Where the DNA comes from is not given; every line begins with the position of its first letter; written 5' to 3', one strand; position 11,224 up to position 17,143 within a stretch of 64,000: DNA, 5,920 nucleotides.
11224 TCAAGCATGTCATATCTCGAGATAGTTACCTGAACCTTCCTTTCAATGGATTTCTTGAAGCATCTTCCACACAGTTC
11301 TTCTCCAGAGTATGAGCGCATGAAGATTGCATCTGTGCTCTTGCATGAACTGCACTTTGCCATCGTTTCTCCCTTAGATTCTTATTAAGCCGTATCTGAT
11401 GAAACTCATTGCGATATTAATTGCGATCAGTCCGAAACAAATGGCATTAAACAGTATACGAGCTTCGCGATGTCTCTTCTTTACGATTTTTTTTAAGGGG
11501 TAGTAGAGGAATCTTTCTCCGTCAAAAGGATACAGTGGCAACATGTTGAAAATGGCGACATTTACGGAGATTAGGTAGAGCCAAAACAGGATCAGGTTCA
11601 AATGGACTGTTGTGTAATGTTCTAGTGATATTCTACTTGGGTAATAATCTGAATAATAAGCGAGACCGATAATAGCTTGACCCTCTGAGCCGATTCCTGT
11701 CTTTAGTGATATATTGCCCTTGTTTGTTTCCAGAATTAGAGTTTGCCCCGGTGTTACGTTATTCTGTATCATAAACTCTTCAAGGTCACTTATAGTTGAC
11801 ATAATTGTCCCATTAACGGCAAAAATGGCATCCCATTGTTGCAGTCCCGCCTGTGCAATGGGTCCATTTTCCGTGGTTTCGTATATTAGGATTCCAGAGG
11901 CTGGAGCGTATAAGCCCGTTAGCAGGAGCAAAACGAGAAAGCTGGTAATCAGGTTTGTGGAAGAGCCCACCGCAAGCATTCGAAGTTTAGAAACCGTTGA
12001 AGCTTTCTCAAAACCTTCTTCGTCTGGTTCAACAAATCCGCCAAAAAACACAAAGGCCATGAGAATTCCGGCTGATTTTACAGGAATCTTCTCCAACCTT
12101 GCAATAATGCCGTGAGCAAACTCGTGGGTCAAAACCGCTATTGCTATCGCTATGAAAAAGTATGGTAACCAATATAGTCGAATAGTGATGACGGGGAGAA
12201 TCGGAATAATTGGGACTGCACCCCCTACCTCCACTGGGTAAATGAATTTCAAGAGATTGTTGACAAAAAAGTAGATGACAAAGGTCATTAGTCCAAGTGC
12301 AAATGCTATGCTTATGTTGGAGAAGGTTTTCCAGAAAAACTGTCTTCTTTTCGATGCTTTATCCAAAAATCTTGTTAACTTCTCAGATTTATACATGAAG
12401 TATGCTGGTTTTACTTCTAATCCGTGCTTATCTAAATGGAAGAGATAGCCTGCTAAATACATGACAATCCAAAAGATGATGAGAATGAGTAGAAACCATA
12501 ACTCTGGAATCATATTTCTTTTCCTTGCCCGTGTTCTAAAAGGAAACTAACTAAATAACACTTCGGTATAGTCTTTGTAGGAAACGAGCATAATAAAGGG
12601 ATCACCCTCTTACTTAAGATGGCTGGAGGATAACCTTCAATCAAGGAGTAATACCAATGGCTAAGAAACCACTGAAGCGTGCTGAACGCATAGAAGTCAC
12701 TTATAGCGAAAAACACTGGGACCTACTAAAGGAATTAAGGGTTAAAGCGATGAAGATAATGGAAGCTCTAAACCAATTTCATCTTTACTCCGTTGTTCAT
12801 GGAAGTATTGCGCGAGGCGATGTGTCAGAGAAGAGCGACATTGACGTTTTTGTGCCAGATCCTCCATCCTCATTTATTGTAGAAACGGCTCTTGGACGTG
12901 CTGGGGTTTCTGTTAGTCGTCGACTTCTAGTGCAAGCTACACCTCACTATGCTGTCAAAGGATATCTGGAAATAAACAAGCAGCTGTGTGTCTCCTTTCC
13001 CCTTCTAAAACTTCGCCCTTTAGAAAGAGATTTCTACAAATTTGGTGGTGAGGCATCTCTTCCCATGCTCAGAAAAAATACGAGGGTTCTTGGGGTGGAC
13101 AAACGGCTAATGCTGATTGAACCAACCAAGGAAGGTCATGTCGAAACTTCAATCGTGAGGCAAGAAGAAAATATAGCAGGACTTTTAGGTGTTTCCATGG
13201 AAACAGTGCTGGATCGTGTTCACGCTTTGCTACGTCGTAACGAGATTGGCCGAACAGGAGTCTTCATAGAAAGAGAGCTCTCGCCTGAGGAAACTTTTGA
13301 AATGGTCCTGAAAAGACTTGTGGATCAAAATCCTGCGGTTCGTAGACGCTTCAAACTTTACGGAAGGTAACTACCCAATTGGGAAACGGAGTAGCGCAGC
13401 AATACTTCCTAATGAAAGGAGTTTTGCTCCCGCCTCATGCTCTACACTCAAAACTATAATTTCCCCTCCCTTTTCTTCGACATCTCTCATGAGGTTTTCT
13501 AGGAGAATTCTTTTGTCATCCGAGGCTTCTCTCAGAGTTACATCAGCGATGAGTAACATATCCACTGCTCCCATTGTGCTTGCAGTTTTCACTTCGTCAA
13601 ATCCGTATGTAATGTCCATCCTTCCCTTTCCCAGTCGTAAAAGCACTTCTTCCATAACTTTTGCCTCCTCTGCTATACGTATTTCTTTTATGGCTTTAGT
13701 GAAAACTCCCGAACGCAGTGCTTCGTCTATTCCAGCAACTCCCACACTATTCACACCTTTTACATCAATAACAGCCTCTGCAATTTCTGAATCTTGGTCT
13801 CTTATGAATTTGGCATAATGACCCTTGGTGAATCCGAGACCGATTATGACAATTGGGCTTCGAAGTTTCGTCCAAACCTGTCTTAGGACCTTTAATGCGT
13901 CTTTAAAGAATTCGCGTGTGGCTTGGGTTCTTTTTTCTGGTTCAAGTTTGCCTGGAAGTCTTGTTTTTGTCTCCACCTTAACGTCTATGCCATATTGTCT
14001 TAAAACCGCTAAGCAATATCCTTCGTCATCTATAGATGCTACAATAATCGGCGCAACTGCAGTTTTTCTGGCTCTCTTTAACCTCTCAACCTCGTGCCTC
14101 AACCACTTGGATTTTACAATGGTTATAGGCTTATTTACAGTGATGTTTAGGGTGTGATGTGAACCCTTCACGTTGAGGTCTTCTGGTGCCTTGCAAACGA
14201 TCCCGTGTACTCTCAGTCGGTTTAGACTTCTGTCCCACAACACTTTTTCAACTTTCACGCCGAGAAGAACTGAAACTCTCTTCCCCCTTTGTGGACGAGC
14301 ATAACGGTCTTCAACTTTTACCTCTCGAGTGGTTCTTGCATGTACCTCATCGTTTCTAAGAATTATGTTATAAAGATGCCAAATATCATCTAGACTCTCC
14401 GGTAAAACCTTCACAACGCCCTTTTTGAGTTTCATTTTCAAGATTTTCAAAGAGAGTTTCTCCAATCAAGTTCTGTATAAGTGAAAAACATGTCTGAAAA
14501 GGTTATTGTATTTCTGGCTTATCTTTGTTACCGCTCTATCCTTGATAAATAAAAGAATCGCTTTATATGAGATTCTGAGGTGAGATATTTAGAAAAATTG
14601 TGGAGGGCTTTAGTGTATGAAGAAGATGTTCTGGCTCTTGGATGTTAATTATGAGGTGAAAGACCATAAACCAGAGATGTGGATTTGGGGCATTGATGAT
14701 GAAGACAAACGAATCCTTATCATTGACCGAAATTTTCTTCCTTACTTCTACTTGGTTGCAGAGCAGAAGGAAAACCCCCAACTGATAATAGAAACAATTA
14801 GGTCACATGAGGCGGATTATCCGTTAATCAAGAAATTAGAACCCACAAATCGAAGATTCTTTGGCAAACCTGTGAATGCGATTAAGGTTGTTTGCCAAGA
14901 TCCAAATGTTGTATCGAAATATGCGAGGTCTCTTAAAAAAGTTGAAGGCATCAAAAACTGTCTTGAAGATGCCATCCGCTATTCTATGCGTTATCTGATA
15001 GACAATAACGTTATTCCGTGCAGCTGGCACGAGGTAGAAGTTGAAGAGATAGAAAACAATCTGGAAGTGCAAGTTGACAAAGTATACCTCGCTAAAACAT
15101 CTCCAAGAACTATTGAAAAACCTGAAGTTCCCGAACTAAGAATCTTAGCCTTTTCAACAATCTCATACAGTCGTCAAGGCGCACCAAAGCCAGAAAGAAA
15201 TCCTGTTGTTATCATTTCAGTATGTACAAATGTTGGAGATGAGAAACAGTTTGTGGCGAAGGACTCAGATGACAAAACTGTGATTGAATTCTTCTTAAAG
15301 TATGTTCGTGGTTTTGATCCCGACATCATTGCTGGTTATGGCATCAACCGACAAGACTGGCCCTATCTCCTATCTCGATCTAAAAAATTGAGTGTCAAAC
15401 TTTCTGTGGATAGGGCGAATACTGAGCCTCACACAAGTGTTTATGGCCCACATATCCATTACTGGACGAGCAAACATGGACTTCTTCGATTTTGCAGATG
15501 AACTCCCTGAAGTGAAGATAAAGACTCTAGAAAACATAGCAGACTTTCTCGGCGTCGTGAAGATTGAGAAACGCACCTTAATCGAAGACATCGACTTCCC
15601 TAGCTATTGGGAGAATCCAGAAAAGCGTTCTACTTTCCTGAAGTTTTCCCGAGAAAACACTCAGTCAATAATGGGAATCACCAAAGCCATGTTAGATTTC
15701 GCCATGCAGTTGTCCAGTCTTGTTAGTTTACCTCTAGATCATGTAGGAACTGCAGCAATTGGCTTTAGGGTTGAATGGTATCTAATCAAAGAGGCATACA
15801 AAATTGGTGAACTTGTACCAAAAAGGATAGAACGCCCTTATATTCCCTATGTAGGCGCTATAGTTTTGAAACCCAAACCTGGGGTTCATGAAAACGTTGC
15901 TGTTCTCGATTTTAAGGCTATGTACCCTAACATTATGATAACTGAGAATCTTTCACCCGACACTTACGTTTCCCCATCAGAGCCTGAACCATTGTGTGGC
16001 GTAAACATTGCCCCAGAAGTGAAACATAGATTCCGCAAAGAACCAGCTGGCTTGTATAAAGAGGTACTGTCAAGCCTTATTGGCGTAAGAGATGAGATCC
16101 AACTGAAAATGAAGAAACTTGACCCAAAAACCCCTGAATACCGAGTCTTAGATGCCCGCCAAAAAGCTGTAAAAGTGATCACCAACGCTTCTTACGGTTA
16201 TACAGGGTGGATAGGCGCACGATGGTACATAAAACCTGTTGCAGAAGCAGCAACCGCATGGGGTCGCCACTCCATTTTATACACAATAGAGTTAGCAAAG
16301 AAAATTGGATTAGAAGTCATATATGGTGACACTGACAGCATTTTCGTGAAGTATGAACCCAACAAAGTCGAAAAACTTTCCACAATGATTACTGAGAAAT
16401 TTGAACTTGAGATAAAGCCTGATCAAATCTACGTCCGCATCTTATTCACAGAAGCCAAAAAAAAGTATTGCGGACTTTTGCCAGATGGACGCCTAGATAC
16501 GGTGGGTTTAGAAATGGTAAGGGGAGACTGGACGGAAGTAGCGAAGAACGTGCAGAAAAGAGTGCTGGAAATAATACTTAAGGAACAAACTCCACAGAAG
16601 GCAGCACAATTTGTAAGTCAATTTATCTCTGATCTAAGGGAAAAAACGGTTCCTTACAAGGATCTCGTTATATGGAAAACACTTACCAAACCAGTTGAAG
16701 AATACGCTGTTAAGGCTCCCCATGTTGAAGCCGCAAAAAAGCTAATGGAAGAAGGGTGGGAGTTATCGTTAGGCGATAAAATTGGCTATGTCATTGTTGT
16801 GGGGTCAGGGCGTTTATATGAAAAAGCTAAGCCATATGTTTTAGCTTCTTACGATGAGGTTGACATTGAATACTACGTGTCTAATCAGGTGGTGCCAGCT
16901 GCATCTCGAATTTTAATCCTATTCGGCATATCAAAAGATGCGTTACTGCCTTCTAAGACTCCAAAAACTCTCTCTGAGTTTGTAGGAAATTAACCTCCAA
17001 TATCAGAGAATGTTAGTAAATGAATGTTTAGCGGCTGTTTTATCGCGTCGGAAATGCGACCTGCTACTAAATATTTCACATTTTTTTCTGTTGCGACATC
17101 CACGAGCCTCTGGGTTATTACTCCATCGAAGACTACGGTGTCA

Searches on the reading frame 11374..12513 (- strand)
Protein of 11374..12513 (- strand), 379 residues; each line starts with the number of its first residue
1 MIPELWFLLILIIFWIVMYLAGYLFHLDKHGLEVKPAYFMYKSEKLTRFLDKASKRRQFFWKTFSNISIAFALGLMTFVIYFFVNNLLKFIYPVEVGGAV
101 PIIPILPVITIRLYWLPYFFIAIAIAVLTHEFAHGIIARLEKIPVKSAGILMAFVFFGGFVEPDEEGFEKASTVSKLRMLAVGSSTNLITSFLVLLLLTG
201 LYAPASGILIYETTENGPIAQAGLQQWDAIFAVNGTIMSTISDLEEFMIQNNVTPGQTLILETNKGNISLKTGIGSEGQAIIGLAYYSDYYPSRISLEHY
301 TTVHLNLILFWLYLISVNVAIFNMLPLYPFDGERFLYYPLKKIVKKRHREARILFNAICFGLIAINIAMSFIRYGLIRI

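Call 68: find_homologous_proteins(query=window:11374-12513:-, max_evalue=1e-120)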
Query window:11374-12513:- (379 aa): 94 proteins with E <= 1e-120 among 7715 candidates.
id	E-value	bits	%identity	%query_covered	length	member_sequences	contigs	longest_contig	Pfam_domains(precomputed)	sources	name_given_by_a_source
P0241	2.4e-245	832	100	100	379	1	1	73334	PF02163.29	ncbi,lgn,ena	-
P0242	2.8e-226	769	92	100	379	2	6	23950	PF02163.29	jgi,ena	-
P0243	9.2e-211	718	84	100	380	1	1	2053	PF02163.29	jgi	-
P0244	2.4e-208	710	84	100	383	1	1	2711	PF02163.29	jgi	jgi:membrane-associated protease RseP (regulator of RpoE activity)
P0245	7.0e-207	705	81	100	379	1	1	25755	PF13180.13,PF02163.29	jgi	-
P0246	3.3e-204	696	81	100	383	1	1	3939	PF02163.29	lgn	-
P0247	1.3e-202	691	82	100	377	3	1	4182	PF13180.13,PF02163.29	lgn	-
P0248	1.4e-201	688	81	100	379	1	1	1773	PF02163.29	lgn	-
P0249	2.6e-201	687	81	100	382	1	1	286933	PF02163.29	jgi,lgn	-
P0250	2.9e-201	687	81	100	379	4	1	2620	PF13180.13,PF02163.29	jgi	-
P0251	6.4e-201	686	80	100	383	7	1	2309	PF02163.29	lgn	-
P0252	1.7e-199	681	80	100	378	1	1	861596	PF13180.13,PF02163.29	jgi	-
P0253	7.7e-182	623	83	90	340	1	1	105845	PF13180.13,PF02163.29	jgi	jgi:membrane-associated protease RseP (regulator of RpoE activity)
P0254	3.2e-174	598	81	86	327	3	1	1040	PF02163.29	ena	-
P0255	1.0e-142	494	58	100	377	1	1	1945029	PF17820.8,PF13180.13,PF02163.29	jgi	-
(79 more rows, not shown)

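Call 69: find_encoding_contigs(protein=P0242, flank=10000, max_places=2)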
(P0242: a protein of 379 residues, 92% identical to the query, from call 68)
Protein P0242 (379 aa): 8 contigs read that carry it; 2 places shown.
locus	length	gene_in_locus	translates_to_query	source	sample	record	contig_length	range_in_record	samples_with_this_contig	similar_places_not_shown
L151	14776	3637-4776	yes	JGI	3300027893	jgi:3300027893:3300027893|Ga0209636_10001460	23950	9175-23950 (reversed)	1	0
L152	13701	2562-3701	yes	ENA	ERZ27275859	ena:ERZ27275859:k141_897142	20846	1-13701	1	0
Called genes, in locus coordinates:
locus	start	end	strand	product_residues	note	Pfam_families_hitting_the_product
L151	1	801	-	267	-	?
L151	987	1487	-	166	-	-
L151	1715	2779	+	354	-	PF26356:Pelota_N, PF03465:eRF1_3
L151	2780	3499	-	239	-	-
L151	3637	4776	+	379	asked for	PF02163:Peptidase_M50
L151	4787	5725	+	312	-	PF01171:ATP_bind_3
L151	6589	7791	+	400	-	PF05048:NosD, PF13229:Beta_helix, PF05048:NosD, PF13229:Beta_helix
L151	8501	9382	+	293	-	PF01040:UbiA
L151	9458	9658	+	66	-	-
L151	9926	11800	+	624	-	-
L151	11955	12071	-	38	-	-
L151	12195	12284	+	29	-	-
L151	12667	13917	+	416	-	PF00702:Hydrolase (weak), PF12710:HAD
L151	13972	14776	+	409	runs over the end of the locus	-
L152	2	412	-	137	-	?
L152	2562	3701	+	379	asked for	PF02163:Peptidase_M50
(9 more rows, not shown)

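Call 70: find_encoding_contigs(protein=P0253, flank=10000, max_places=1)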
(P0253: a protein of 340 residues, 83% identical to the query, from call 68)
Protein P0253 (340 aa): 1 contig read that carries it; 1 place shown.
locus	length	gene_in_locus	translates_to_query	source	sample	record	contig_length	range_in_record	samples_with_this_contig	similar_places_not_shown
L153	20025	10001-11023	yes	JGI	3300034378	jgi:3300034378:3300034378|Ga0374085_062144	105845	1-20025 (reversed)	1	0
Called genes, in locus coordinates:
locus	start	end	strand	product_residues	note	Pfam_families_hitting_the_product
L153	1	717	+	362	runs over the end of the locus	PF00579:tRNA-synt_1b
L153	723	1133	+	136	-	PF01751:Toprim (faint)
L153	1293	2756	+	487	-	PF11794:HpaB_N, PF03241:HpaB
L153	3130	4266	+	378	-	PF01751:Toprim, PF13155:Toprim_2 (weak), PF13662:Toprim_4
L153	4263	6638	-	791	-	PF03104:DNA_pol_B_exo1, PF00136:DNA_pol_B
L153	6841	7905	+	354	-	PF26356:Pelota_N, PF03465:eRF1_3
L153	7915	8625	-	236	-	PF01909:NTP_transf_2 (faint)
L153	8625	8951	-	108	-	PF03091:CutA1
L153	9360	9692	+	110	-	-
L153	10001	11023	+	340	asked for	PF02163:Peptidase_M50, PF13180:PDZ_2 (weak)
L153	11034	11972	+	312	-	PF01171:ATP_bind_3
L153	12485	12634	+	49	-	-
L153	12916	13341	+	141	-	PF13420:Acetyltransf_4 (weak), PF13527:Acetyltransf_9, PF13673:Acetyltransf_10, PF00583:Acetyltransf_1, PF13508:Acetyltransf_7, PF14542:Acetyltransf_CG (weak)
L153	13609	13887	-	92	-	PF09339:HTH_IclR (weak)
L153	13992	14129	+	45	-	-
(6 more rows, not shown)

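Call 71: find_encoding_contigs(protein=P0252, flank=10000, max_places=1)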
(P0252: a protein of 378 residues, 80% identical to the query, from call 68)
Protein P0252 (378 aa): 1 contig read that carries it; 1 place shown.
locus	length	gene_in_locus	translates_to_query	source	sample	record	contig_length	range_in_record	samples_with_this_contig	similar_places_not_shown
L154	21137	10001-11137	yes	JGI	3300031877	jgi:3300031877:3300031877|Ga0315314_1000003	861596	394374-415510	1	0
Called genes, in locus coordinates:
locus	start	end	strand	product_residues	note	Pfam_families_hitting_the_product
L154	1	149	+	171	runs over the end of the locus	-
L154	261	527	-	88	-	-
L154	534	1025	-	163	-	-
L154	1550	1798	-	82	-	-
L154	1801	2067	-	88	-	-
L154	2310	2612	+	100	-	-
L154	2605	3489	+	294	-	-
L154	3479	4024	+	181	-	-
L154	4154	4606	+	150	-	-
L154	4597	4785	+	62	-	PF09889:DUF2116 (weak)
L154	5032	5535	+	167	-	-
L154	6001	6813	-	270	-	-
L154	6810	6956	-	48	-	-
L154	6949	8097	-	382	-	-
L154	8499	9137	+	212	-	-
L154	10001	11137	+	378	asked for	PF02163:Peptidase_M50, PF13180:PDZ_2 (weak)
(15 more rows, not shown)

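Call 72: find_encoding_contigs(protein=P0249, flank=10000, max_places=1)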
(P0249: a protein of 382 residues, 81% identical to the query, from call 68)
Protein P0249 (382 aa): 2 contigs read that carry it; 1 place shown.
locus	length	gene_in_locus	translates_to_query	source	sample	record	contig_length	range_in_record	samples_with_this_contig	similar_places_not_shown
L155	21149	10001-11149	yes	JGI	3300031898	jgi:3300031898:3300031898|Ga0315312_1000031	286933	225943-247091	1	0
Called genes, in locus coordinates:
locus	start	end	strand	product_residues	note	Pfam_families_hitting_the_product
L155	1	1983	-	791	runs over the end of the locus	PF03104:DNA_pol_B_exo1, PF00136:DNA_pol_B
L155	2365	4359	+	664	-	PF13229:Beta_helix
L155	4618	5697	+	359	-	PF26356:Pelota_N, PF03465:eRF1_3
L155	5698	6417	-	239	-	PF01909:NTP_transf_2 (weak)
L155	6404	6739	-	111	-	PF03091:CutA1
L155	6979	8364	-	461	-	PF00581:Rhodanese, PF05048:NosD, PF13229:Beta_helix (weak)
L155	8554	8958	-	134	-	-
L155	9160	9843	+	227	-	-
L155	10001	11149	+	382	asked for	PF02163:Peptidase_M50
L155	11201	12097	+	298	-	PF01171:ATP_bind_3, PF03054:tRNA_Me_trans (weak)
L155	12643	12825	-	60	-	-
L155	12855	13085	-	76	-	-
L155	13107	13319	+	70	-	-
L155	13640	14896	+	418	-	PF00702:Hydrolase (weak), PF12710:HAD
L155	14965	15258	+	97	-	PF10049:DUF2283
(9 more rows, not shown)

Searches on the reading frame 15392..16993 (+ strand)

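Call 10: search_protein_families(library=pfam, proteins=[window:15392-16993:+])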
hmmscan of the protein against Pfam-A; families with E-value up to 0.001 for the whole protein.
window:15392-16993:+ (533 aa): 1 family
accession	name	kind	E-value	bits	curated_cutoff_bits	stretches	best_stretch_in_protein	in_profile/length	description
PF00136.26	DNA_pol_B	-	1.2e-65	222.5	23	1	124-508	12-450/453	DNA polymerase family B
